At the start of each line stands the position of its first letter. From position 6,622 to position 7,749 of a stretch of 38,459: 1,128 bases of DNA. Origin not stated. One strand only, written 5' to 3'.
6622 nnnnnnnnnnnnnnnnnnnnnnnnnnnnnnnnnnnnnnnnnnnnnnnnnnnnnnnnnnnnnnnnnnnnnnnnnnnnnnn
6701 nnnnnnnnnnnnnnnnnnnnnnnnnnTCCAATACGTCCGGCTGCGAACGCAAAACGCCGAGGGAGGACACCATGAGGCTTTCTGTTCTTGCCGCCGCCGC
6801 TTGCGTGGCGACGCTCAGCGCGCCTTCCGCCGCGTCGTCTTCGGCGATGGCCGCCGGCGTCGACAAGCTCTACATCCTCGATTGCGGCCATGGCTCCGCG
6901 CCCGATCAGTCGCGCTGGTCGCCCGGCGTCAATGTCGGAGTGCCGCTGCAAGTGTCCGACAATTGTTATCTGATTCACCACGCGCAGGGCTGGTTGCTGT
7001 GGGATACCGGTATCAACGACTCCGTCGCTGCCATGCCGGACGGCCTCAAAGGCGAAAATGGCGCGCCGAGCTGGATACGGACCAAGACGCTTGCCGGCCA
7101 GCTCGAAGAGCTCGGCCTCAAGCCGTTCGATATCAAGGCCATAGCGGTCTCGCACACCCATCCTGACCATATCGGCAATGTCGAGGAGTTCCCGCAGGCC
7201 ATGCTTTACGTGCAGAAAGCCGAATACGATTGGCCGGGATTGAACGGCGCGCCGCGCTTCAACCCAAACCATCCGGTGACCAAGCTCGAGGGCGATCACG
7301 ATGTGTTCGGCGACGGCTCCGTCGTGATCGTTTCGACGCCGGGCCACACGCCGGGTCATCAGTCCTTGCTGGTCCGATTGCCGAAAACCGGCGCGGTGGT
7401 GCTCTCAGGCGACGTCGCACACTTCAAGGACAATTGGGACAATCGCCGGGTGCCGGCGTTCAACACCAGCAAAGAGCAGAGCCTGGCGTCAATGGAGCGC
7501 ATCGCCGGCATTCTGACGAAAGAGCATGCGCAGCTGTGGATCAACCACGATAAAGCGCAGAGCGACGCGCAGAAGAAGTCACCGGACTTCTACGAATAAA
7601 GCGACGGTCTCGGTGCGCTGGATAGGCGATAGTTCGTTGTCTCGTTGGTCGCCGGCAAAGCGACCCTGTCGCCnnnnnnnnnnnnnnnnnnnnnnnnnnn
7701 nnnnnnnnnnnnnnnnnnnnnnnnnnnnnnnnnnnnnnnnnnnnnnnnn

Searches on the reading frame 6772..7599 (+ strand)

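Call 70: search_protein_families(library=pfam, proteins=[window:6772-7599:+], max_evalue=0.00001)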
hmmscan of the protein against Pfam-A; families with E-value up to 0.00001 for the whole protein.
window:6772-7599:+ (275 aa): 1 family
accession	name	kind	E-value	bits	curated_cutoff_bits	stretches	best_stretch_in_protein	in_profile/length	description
PF00753.33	Lactamase_B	-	1.8e-20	74.2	22.7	1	64-246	7-186/196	Metallo-beta-lactamase superfamily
